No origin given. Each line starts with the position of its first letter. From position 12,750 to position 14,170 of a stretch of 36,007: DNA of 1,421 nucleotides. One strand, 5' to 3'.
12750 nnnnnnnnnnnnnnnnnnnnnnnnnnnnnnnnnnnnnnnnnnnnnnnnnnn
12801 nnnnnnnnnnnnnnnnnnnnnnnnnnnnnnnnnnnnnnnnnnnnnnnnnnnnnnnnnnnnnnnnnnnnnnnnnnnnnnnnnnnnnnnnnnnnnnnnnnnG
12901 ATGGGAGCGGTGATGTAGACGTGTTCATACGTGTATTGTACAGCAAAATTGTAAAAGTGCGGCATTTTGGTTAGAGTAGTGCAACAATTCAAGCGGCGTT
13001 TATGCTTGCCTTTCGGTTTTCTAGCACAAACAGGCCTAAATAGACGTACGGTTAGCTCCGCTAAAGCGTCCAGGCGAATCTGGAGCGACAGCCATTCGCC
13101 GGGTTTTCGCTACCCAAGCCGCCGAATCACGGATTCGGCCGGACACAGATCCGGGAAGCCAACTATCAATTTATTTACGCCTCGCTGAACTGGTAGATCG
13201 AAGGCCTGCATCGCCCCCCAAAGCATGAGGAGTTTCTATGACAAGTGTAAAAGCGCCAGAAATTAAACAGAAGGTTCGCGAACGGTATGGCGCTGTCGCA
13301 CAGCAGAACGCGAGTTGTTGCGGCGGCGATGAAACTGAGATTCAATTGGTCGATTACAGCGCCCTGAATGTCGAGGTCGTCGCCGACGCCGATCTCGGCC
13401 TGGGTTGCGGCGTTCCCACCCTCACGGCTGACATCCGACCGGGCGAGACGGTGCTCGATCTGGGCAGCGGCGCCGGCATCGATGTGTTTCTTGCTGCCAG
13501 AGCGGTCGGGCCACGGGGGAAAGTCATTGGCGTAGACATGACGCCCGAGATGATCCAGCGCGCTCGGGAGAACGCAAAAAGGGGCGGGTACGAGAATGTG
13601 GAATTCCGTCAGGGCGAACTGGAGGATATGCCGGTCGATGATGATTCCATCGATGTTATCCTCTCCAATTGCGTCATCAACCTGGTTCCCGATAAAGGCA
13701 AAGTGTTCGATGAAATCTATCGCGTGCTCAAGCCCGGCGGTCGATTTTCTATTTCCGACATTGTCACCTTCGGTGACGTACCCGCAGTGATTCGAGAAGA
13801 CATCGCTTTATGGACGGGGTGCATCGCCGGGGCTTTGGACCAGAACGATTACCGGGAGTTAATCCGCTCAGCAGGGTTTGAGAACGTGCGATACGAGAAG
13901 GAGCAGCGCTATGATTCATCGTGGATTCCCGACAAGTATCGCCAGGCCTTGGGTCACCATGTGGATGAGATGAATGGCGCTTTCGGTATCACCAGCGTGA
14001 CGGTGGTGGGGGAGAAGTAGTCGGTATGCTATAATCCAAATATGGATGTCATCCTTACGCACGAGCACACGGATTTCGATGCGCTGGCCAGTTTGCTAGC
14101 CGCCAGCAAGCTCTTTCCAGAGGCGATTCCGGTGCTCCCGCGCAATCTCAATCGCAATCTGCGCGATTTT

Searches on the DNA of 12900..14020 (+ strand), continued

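Call 69: search_with_rna_model(model_id=R1, sources=[window, L001, L002, L003, L004, L005, L006, L007, L008, L009, L010, L011, L012, L013, L014, L015, L016, L017, L018, L019, L020, L021, L022, L023, L024, L025, L026, L027, L028, L029, L030, L031, L032, L033, L034, L035, L036, L037, L038, L039, L040, L041, L042, L043, L044, L045, L046, L047, L048, L049, L050, L051, L052, L053, L054, L055, L056, L057, L058, L059, L060, L061, L062, L063, L064, L065, L066, L067, L068, L069, L070, L071, L072, L073, L074, L075, L076, L078, L079, L080, L081, L082], max_evalue=10)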
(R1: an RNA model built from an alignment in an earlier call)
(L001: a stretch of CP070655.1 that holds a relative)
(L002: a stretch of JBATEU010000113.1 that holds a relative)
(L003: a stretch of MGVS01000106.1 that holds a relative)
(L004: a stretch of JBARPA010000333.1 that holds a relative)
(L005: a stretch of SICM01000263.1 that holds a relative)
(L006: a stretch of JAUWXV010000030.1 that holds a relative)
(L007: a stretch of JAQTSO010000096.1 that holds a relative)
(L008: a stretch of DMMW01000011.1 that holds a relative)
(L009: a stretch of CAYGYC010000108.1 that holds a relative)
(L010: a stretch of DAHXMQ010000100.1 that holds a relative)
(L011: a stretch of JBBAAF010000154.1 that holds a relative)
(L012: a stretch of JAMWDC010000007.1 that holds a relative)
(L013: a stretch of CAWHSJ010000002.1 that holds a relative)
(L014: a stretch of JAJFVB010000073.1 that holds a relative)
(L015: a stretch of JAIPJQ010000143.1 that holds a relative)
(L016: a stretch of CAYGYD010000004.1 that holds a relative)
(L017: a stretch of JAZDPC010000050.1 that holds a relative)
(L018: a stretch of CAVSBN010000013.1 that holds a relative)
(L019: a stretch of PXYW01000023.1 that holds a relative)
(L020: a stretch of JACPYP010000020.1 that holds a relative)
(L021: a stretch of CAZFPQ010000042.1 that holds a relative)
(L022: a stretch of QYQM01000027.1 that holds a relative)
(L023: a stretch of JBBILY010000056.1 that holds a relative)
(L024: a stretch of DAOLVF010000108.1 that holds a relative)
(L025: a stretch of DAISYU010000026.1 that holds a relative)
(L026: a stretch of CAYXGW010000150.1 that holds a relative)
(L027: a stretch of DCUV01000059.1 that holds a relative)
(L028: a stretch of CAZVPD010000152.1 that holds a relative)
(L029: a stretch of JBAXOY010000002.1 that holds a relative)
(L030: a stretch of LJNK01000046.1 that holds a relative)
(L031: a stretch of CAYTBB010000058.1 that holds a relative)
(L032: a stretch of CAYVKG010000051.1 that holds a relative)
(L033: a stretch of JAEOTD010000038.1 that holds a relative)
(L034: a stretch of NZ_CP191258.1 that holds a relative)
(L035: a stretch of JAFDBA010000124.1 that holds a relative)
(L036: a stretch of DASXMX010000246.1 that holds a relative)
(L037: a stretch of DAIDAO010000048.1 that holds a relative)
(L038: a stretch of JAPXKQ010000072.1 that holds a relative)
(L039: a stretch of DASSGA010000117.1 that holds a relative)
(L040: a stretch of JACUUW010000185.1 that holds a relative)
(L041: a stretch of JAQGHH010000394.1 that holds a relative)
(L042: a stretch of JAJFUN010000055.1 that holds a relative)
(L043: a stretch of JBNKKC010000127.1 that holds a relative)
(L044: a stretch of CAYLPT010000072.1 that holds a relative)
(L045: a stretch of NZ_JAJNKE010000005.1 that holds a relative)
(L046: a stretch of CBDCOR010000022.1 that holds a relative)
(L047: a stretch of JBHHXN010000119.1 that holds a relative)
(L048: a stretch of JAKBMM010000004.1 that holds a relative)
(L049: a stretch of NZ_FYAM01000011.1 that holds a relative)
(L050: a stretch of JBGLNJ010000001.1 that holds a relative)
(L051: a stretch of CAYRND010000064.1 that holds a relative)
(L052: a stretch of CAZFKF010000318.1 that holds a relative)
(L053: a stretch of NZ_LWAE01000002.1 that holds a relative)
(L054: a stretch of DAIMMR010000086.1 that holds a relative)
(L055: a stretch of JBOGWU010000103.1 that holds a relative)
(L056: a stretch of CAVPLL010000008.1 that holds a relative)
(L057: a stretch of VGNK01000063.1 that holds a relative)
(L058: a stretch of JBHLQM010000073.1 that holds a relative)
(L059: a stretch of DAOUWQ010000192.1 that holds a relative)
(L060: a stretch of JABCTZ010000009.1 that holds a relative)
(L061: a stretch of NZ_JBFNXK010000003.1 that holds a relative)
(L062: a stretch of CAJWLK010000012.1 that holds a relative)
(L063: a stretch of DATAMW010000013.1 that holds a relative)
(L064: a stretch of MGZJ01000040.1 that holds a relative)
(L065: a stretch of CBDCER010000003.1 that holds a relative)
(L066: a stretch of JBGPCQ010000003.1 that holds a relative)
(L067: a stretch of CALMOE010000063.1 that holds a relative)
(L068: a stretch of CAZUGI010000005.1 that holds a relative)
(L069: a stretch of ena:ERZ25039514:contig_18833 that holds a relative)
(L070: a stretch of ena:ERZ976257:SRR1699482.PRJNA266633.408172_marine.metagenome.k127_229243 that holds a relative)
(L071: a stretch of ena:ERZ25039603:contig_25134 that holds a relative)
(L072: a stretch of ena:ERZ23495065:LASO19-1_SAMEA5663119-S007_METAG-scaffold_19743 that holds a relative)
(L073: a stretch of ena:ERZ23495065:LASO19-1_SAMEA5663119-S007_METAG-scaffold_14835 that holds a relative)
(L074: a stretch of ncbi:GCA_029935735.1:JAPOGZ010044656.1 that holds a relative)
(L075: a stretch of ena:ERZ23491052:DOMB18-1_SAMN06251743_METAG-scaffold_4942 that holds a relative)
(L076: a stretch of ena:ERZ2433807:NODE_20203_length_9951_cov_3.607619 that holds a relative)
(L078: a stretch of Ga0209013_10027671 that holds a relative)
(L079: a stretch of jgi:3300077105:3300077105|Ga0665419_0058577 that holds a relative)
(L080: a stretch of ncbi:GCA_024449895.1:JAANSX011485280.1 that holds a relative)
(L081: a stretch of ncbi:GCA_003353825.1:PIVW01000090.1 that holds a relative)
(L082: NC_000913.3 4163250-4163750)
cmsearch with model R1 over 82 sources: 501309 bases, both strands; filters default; matches with E-value up to 10: 7.
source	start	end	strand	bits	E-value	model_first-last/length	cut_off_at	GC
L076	564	686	+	158.8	8e-39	1-123/123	no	0.58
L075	2807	2929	+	158.6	9.2e-39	1-123/123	no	0.57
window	13046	13168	+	151.8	6e-37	1-123/123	no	0.59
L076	564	686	-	22.6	0.012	1-123/123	no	0.58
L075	2807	2929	-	22.6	0.012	1-123/123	no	0.57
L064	2340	2390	-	18.9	0.12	1-123/123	no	0.69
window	13046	13168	-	14.2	2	1-123/123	no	0.59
